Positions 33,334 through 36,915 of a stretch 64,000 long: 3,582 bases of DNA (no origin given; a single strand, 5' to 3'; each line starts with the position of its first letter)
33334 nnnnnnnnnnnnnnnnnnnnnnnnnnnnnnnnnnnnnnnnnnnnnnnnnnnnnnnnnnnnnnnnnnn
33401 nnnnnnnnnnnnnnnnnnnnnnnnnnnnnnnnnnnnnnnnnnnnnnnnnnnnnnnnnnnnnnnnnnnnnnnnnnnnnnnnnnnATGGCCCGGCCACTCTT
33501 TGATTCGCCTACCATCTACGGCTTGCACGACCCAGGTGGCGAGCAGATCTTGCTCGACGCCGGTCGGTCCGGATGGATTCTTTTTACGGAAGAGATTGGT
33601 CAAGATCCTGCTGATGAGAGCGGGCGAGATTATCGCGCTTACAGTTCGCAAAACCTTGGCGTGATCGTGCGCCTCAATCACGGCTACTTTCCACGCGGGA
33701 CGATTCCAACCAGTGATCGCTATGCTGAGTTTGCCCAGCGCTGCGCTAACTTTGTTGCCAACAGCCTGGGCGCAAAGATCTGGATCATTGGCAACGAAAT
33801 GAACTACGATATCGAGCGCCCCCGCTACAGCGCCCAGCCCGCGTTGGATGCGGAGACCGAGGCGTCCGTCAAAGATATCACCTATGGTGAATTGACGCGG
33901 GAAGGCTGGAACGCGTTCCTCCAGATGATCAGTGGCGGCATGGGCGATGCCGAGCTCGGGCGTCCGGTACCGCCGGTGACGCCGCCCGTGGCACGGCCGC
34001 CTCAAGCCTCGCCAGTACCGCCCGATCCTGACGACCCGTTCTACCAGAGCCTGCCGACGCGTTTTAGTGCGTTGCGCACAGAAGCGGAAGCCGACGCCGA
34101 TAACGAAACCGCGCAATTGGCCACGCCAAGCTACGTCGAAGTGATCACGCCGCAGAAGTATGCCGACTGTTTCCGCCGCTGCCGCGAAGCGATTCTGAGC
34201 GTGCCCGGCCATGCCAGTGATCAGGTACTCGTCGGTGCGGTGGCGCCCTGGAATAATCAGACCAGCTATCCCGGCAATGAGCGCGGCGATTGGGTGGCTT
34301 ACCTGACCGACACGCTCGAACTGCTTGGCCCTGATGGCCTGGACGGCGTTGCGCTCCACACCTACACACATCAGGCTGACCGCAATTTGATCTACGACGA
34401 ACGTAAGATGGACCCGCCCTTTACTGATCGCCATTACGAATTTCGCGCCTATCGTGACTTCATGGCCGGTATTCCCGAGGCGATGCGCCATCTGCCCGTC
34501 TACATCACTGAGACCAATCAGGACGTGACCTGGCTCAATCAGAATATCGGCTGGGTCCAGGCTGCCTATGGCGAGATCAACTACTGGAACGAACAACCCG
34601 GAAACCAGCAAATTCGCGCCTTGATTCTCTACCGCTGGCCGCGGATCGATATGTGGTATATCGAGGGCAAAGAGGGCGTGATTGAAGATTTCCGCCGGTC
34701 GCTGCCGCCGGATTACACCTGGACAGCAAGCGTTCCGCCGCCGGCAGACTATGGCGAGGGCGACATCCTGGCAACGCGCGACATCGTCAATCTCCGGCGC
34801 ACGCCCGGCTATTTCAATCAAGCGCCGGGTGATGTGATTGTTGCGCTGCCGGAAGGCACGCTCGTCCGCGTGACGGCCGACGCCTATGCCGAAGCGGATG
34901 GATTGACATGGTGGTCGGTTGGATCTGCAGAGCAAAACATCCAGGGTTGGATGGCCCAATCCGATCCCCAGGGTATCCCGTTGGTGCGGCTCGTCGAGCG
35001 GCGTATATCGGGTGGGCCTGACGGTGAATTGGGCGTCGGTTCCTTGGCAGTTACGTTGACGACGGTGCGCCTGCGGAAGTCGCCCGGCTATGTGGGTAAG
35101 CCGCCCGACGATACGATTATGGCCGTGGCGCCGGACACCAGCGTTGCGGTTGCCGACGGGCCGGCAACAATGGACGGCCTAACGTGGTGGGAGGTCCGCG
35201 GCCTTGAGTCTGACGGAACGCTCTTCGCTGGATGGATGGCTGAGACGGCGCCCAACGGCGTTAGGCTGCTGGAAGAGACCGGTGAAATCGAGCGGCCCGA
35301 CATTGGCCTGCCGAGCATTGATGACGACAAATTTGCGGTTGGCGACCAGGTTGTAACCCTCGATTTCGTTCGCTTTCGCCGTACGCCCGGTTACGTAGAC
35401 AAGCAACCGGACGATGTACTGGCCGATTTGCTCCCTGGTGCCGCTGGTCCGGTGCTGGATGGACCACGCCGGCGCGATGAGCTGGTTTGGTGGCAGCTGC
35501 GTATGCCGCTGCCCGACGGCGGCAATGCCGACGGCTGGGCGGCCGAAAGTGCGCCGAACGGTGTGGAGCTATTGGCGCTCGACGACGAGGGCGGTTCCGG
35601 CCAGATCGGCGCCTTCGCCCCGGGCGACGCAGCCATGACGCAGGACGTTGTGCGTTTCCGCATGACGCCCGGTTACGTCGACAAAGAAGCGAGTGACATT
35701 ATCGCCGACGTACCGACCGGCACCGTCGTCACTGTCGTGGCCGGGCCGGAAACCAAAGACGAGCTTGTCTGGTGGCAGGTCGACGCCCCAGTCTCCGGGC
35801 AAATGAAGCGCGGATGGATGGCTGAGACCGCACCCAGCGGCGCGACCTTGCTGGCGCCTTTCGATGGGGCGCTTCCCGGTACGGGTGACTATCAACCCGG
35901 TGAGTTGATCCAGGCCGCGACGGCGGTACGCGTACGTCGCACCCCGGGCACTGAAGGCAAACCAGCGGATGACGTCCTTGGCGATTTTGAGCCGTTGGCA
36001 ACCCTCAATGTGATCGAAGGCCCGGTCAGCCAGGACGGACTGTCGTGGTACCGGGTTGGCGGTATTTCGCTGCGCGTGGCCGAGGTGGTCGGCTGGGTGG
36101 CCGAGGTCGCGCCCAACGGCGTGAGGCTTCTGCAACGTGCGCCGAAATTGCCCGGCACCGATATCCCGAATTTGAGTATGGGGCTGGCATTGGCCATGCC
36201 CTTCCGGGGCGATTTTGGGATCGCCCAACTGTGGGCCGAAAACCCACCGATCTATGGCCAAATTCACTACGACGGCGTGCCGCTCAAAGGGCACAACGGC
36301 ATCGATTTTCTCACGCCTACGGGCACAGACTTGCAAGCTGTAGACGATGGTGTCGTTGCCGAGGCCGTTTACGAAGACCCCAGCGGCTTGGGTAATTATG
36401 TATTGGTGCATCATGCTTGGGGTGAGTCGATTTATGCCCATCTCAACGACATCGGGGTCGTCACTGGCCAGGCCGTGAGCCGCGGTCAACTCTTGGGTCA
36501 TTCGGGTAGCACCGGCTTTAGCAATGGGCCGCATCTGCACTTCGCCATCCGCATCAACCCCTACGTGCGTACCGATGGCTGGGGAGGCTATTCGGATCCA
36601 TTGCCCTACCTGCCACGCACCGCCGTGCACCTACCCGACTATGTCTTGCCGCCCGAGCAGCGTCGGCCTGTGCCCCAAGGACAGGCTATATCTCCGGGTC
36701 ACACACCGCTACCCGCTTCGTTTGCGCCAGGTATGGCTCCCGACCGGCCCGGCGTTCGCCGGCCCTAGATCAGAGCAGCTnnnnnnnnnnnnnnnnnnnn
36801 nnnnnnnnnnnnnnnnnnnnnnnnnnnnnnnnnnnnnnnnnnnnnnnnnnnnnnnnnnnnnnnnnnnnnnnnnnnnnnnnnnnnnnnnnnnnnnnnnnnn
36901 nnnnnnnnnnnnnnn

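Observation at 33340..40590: Tandem paralogous giant murein hydrolases without signal peptides that together cover several peptidoglycan bond types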

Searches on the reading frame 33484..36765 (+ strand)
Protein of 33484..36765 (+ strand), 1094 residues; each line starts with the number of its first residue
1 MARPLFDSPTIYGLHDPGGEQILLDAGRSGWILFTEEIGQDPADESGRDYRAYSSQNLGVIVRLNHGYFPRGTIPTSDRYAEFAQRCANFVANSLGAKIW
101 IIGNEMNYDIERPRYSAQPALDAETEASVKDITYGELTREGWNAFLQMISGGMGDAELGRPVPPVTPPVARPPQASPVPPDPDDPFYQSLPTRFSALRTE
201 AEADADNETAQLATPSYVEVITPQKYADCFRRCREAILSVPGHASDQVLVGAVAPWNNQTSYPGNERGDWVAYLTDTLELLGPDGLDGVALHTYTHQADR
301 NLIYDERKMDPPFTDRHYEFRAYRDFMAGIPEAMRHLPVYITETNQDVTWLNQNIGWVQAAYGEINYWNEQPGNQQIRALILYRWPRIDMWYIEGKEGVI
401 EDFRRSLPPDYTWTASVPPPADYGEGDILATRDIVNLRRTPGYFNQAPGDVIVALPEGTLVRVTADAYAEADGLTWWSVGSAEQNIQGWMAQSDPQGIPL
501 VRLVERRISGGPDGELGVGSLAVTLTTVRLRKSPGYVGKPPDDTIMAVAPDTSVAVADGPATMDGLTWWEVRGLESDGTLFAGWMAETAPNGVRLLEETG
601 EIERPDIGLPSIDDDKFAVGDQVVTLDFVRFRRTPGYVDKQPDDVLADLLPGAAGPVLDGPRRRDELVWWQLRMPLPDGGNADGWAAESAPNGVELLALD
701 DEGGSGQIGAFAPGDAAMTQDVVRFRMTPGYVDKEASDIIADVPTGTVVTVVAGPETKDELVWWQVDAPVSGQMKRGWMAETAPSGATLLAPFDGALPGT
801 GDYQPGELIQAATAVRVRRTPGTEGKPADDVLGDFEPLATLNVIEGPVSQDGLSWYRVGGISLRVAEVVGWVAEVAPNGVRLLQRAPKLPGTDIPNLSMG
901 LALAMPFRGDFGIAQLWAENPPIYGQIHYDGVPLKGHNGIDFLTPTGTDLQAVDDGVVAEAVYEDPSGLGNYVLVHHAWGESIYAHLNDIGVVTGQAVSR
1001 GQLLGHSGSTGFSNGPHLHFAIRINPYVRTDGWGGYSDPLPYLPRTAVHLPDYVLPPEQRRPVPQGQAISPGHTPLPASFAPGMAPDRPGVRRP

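Call 3: search_protein_families(library=pfam, proteins=[window:33484-36765:+], max_evalue=0.1)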
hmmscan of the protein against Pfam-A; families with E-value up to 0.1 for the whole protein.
window:33484-36765:+ (1094 aa): 2 families
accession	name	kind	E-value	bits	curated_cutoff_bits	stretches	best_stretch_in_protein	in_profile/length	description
PF01551.29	Peptidase_M23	-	5.6e-24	84.6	28.7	1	936-1025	2-90/96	Peptidase family M23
PF02211.21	NHase_beta_C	-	0.0033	18.3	27.7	0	614-641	9-38/98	Nitrile hydratase beta subunit, C-terminal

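Call 4: search_protein_families(library=ncbifam, proteins=[window:33484-36765:+], max_evalue=0.1)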
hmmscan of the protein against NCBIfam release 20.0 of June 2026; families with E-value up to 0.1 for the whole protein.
window:33484-36765:+ (1094 aa): 14 families
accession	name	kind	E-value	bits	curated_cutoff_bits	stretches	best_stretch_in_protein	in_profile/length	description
NF053825.1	PdgNdpepShyA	equivalog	5.6e-17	61.5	700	1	935-1022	294-380/425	peptidoglycan DD-endopeptidase ShyA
NF008652.0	PRK11649.1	equivalog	1.2e-16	60.5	341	1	936-1025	312-400/439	murein DD-endopeptidase MepM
NF052530.1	Heli_ShapePgp3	exception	3.7e-16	59.1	300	1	937-1025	167-254/270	peptidoglycan metallopeptidase Pgp3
NF053824.1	PdgNdpepShyC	equivalog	4e-15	55.6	700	1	934-1025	293-383/429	peptidoglycan DD-endopeptidase ShyC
NF050804.1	CellDivDipMCaul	equivalog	4.4e-14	52.2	900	1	938-1029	529-620/634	cell division endopeptidase DipM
NF052336.1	PdgHdaseHSB100310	equivalog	1.2e-12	47.9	500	1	934-1024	54-143/316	peptidoglycan hydrolase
NF041208.1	celldiv_DipM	equivalog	4.4e-10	39.4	740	1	937-1025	319-407/419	cell division endopeptidase DipM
NF052529.1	PG_M23_Pgp6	exception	3.5e-08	32.5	600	1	937-1025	335-422/452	peptidoglycan metallopeptidase Pgp6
NF053738.1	S2SprSpoIIQBc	equivalog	1.7e-06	27.8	250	1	938-1024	123-212/232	stage II sporulation protein SpoIIQ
NF040883.1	amid_act_ActS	equivalog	3.4e-06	26.5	375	1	936-1025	135-223/242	amidase activator ActS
NF047755.1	LIC_10271_M23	exception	3.9e-05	23.5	180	1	927-1006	107-185/207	LIC_10271 family cell wall hydrolase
NF008123.1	PRK10871.1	equivalog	0.00011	21.7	311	1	936-1025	264-352/365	murein hydrolase activator NlpD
NF008644.1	PRK11637.1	equivalog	0.00023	20.3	270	1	931-1024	277-372/385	murein hydrolase activator EnvC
NF047657.1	CellWlHdaseLepto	equivalog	0.032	13.7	400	1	926-1007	117-197/221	hypothetical protein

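Call 11: search_protein_families(library=phrogs, proteins=[window:33484-36765:+], max_evalue=0.01)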
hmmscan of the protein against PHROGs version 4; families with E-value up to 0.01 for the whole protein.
window:33484-36765:+ (1094 aa): 23 families
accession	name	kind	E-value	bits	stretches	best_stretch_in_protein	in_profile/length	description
phrog_7767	-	other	6e-25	89.1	1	935-1044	19-120/194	metallo-endopeptidase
phrog_6700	-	lysis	2e-20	72.4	1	928-1025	2617-2714/2898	endolysin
phrog_10030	-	tail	1.9e-17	63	1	937-1023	1914-2006/2105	tail length tape measure protein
phrog_14988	-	other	3.6e-16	60.7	1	936-1026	32-130/272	peptidase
phrog_16615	-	other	3.8e-16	60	1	936-1025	418-507/529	peptidase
phrog_28672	-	other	4.8e-15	56.1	1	936-1025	287-376/397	metallo-endopeptidase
phrog_4070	-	tail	1.2e-13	51.1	1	937-1045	625-729/989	tail length tape measure protein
phrog_167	-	tail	1.4e-12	47.2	1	934-1026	1214-1291/1555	tail length tape measure protein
phrog_8537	-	unknown function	1.7e-11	45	1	937-1043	16-118/384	-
phrog_1067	-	head and packaging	6.6e-11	42.4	1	937-1025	762-847/991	minor head protein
phrog_3578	-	lysis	7.8e-11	43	1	967-1066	278-377/405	endolysin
phrog_33207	-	other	4.5e-10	40.8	1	930-1022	21-115/240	metallo-endopeptidase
phrog_23188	-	tail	5.5e-10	37.4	1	935-1023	3160-3250/5002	tail length tape measure protein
phrog_21656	-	other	1.4e-09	37.5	1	935-1023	635-730/1022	peptidase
phrog_880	-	lysis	4.4e-09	37.2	1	936-1043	28-136/435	endolysin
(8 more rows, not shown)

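Call 57: list_cluster_members(proteins=[window:33484-36765:+, window:36781-40587:+])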
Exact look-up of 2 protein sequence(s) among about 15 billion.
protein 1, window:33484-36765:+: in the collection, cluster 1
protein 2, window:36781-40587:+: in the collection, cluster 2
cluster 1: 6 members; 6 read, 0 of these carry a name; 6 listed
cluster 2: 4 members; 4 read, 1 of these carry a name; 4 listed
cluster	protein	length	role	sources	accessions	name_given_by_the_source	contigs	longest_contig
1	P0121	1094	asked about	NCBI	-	-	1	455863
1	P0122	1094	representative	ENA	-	-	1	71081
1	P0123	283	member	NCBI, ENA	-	-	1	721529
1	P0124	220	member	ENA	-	-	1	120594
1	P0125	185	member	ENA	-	-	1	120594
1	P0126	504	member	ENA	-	-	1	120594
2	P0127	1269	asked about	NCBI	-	-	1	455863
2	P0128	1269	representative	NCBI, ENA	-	-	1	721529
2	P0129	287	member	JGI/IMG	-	hypothetical protein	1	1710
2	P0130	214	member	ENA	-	-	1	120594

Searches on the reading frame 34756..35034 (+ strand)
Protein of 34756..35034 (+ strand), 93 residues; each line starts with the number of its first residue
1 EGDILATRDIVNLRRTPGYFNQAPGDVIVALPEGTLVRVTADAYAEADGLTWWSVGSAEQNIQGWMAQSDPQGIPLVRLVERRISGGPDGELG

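Call 24: search_solved_structures(query=A2, max_evalue=10, show_alignments=2)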
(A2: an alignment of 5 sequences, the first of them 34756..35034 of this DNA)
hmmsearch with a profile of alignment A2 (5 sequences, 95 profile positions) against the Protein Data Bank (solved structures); distinct sequences matched with E-value up to 10: 0.

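Call 47: search_protein_families(library=pfam, alignment_id=A2, max_evalue=10)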
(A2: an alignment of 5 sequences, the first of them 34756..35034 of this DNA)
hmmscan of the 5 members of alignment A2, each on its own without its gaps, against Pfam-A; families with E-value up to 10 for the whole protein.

A. member 1, window:34756-35034:+ (93 aa): 0 families

B. families by the number of members that match (of 5 scanned): 2 families
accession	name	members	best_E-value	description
PF08239.17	SH3_3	2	0.023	Bacterial SH3 domain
PF09923.14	DUF2155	1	0.23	Uncharacterized protein conserved in bacteria (DUF2155)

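Call 63: predict_structure(alignment_id=A2)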
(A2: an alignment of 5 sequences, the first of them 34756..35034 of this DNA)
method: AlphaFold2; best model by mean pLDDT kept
length: 93 residues; sequences in the alignment: 5
mean_pLDDT: 86.0   pTM: 0.73
mean pLDDT of the five models: 86.0, 83.8, 83.7, 83.1, 82.3
residues with pLDDT >= 90: 60; 70-90: 23; 50-70: 5; < 50: 5
segments of 3 or more residues with pLDDT < 50: none
pLDDT, mean of each block of 10 residues (from residue 1): 91 90 88 94 86 91 93 93 60 46
secondary structure, 60 per line:
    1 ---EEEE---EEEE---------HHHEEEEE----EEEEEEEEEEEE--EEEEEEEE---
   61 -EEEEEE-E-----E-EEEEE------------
elements in order: E4-7 E11-14 E27-31 E36-47 E50-57 E62-67 E77-81

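Call 66: fold_search(model_id=the predicted structure, library=pdb)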
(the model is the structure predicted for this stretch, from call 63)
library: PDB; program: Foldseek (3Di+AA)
matches with E <= 10: 194; with E <= 0.001: 0
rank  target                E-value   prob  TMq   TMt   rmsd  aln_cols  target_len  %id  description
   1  5d74_A                4.4e-02  0.97  0.42  0.19   6.9        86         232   17  The crystal structure of Ly7917 (released 2016-08-17)
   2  5leo_A                5.5e-02  1.00  0.54  0.54   5.1        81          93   14  Complex structure of lysostaphin SH3b domain with peptidoglycan fragment (released 2017-07-12)
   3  4krt_B                6.1e-02  1.00  0.55  0.17   3.1        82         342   13  X-ray structure of endolysin from clostridium perfringens phage phiSM101 (released 2014-04-02)
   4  2kt8_MODEL_1_A        1.1e-01  0.95  0.45  0.53   6.4        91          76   11  Solution NMR structure of the CPE1231(468-535) protein from Clostridium perfringens, Northeast Structural Geno (released 2010-02-02)
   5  1r77_B                1.2e-01  0.99  0.55  0.51   4.7        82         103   16  Crystal structure of the cell wall targeting domain of peptidylglycan hydrolase ALE-1 (released 2005-04-12)
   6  2kxc_MODEL_1_A        1.2e-01  0.95  0.42  0.54   5.0        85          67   13  1H, 13C, and 15N Chemical Shift Assignments for IRTKS-SH3 and EspFu-R47 complex (released 2010-11-17)
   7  4krt_A                1.2e-01  1.00  0.55  0.17   3.1        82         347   13  X-ray structure of endolysin from clostridium perfringens phage phiSM101 (released 2014-04-02)
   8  7bng_A                1.4e-01  0.99  0.54  0.53   4.9        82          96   16  Complex structure of SH3b domain with L-canavanine (released 2021-02-17)
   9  9ovi_A                1.4e-01  0.97  0.44  0.58   3.5        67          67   15  Crystal Structure of SH3-like_bac-type domain (79-145) of Conserved domain protein GBAA_2967 from Bacillus anthracis A (released 2025-06-11)
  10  1r77_A                1.5e-01  0.99  0.55  0.52   4.7        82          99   16  Crystal structure of the cell wall targeting domain of peptidylglycan hydrolase ALE-1 (released 2005-04-12)
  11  4lxc_A                1.8e-01  0.99  0.58  0.24   4.3        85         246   10  The antimicrobial peptidase lysostaphin from Staphylococcus simulans (released 2014-07-09)
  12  4lxc_D                2.0e-01  0.98  0.55  0.23   4.6        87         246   11  The antimicrobial peptidase lysostaphin from Staphylococcus simulans (released 2014-07-09)
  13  9a7d_A                2.2e-01  0.98  0.51  0.11   8.0        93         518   14  Integrative model of YRVJ-YACD by crosslinking MS and deep learning (released 2024-09-18)
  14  1jqq_D                2.9e-01  0.95  0.46  0.56   5.2        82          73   16  Crystal structure of Pex13p(301-386) SH3 domain (released 2002-12-06)
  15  1k1z                  2.9e-01  0.57  0.37  0.43   7.8        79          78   22  Solution structure of N-terminal SH3 domain mutant(P33G) of murine Vav (released 2001-10-10)
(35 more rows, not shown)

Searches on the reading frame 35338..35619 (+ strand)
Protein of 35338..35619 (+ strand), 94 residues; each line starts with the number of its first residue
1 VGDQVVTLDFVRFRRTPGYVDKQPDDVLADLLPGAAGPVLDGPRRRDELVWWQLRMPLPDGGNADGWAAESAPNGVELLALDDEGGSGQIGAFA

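Call 55: search_solved_structures(query=A5, max_evalue=10, show_alignments=2)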
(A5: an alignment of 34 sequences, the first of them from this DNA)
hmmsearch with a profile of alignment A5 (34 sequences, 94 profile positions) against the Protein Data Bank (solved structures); distinct sequences matched with E-value up to 10: 0.
